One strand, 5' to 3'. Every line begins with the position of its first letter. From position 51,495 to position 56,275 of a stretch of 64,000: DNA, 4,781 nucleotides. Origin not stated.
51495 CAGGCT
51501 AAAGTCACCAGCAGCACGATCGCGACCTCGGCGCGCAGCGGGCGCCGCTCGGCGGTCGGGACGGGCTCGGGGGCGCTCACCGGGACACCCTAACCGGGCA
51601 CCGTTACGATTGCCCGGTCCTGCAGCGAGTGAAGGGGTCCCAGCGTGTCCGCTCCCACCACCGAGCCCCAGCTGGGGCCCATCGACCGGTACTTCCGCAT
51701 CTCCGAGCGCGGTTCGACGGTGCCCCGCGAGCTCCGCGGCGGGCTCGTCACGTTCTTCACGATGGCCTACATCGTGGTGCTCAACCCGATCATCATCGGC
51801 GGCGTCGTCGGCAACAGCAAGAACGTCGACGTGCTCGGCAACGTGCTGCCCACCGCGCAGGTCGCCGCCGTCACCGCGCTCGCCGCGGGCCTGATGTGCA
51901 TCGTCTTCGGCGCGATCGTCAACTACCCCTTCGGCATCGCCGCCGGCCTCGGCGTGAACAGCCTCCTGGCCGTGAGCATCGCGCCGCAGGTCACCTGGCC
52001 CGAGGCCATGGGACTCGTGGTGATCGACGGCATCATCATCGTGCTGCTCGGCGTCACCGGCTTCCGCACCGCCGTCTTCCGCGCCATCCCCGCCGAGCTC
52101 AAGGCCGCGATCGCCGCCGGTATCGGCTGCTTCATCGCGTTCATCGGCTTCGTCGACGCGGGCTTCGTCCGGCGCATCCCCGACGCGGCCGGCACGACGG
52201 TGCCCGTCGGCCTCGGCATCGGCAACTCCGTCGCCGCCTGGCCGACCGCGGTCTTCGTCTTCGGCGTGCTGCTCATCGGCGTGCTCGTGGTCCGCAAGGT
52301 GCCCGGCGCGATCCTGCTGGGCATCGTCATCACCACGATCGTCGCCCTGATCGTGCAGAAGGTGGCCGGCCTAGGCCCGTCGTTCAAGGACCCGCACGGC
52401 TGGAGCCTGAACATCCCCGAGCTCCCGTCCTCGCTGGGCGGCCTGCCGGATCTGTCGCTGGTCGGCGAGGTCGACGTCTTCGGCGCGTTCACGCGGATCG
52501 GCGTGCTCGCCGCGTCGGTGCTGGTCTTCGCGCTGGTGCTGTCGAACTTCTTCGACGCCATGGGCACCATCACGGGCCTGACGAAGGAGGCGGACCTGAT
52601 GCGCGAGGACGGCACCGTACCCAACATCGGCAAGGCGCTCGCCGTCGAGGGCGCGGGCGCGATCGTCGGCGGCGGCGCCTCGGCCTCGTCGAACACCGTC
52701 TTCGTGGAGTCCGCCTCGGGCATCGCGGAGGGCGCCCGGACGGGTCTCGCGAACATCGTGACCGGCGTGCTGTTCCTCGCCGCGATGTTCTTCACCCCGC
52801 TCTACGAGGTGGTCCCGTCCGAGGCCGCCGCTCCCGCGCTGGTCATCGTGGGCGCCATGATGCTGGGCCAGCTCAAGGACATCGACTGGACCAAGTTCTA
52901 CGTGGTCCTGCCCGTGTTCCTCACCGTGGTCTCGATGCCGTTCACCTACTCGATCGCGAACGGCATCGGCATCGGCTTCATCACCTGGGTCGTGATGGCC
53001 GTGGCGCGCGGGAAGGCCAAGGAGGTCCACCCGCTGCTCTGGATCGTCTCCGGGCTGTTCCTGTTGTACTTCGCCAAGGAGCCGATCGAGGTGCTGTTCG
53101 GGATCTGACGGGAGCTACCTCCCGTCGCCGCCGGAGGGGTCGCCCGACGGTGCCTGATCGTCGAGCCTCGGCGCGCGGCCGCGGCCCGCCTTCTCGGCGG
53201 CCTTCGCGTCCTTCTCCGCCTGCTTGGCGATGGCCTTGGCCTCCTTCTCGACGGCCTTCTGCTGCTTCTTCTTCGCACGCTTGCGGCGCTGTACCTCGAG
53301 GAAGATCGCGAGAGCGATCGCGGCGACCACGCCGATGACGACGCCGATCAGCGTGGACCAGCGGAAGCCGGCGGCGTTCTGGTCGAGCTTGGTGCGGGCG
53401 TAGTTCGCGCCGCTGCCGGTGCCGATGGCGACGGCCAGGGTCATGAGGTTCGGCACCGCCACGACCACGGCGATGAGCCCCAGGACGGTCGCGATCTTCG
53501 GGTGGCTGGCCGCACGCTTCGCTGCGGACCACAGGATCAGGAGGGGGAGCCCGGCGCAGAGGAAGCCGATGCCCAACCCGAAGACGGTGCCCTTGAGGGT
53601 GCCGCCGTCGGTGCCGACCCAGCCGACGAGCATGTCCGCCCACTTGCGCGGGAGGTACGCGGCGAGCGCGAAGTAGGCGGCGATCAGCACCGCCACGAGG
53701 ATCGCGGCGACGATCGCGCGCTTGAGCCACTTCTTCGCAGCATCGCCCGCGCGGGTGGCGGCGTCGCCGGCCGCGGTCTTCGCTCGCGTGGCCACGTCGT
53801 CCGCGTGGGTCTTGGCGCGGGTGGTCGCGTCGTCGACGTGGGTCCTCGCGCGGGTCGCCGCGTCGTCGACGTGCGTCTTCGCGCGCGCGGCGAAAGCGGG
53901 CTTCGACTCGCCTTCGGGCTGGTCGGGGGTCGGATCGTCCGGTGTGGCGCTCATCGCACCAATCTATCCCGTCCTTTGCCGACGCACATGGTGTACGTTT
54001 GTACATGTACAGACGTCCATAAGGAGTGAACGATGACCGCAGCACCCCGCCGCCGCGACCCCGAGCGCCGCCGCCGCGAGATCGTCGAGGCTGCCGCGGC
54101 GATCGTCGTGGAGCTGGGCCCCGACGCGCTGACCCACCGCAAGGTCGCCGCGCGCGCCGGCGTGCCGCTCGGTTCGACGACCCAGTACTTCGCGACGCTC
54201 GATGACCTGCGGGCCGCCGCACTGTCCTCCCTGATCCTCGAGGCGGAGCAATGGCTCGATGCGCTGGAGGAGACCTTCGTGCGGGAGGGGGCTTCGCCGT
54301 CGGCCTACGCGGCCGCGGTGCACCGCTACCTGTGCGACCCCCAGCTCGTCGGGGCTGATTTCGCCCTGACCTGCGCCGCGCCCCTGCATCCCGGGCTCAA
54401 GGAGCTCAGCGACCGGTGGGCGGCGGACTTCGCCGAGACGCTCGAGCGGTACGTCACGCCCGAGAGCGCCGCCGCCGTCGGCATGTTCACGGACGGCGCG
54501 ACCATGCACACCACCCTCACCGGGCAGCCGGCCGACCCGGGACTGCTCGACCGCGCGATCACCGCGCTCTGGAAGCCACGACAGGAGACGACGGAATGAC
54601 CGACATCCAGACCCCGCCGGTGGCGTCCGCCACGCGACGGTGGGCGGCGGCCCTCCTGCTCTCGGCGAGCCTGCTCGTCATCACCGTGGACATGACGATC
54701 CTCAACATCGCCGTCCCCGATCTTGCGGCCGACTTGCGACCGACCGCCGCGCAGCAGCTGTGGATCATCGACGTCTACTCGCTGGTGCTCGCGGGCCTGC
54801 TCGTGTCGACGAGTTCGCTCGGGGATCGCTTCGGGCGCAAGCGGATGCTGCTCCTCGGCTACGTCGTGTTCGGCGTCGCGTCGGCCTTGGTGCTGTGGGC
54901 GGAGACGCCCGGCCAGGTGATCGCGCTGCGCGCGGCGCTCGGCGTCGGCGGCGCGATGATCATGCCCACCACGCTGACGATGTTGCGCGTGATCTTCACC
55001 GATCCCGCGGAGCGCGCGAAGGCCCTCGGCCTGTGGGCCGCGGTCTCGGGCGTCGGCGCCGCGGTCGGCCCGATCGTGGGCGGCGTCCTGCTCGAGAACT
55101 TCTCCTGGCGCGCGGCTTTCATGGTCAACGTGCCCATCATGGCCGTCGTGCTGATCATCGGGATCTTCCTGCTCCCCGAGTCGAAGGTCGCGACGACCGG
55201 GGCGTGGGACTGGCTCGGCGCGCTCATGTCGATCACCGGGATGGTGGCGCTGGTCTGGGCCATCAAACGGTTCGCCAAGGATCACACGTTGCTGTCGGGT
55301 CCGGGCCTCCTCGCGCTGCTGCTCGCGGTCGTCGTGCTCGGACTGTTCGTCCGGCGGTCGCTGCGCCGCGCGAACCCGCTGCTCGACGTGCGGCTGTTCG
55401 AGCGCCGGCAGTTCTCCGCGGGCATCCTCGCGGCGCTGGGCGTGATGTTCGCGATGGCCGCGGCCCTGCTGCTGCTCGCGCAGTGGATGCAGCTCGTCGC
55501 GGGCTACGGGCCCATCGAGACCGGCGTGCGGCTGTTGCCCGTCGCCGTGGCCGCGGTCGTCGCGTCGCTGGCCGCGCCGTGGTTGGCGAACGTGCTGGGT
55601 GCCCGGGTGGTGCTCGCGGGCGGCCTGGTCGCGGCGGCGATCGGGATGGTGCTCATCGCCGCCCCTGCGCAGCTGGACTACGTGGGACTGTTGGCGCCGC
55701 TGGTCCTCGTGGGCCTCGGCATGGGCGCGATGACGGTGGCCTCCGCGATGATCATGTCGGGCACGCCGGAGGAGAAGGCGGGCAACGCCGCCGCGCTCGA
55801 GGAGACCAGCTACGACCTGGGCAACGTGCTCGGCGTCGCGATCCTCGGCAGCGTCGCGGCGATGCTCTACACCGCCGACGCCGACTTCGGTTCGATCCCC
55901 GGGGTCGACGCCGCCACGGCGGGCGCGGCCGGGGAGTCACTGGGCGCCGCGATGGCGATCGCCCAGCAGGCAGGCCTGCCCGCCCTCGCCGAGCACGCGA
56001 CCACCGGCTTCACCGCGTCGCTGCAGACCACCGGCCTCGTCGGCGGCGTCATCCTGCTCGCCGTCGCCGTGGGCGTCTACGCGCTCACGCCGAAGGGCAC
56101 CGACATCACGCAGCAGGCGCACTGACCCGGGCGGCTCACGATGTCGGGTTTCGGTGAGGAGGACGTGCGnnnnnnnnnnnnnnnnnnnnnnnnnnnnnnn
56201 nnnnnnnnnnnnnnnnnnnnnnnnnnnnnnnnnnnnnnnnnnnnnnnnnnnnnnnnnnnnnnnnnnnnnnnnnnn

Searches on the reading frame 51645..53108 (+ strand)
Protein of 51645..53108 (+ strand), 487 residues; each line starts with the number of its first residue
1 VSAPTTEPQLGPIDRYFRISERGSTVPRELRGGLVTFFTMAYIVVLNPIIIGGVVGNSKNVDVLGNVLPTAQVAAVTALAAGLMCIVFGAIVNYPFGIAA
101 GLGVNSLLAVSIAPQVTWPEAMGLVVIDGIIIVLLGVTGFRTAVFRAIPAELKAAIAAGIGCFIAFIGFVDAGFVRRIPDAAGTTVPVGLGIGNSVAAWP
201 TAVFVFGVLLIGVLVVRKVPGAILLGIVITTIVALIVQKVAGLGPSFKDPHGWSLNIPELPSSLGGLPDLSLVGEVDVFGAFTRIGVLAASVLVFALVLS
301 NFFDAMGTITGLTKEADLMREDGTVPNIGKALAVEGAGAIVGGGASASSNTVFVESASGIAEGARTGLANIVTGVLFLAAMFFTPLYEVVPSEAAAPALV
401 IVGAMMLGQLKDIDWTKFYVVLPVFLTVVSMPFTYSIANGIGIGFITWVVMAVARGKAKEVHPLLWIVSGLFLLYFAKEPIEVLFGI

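Call 96: search_protein_families(library=pfam, proteins=[window:51645-53108:+], max_evalue=0.00001)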
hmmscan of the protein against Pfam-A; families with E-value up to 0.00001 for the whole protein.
window:51645-53108:+ (487 aa): 1 family
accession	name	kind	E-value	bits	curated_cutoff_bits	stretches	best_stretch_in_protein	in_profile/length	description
PF00860.26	Xan_ur_permease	-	1.7e-23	83.4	27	1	31-440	5-386/389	Permease family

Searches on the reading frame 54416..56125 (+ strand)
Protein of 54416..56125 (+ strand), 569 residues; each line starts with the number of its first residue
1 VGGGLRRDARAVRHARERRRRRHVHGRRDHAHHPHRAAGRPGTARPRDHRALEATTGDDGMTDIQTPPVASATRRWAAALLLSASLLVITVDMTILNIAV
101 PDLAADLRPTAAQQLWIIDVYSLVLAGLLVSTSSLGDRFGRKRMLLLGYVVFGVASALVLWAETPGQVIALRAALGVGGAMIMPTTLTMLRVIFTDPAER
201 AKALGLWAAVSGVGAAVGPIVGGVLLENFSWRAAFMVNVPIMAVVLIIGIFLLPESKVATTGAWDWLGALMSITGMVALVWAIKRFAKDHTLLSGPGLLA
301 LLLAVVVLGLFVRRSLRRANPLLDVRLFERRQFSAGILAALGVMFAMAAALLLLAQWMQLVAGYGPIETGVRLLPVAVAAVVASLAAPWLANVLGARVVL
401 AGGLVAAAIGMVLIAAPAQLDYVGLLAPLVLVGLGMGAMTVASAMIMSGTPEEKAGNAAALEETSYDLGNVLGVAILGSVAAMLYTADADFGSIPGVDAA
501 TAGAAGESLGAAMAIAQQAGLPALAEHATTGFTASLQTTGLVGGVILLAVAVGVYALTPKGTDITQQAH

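Call 96: search_protein_families(library=pfam, proteins=[window:54416-56125:+], max_evalue=0.00001)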
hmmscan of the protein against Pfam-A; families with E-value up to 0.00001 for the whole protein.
window:54416-56125:+ (569 aa): 2 families
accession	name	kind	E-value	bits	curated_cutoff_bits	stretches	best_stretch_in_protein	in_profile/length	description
PF07690.21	MFS_1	-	1.6e-45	156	33.4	1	84-473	3-346/347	Major Facilitator Superfamily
PF00083.30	Sugar_tr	-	8.8e-09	35.2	22.3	1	111-257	45-195/452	Sugar (and other) transporter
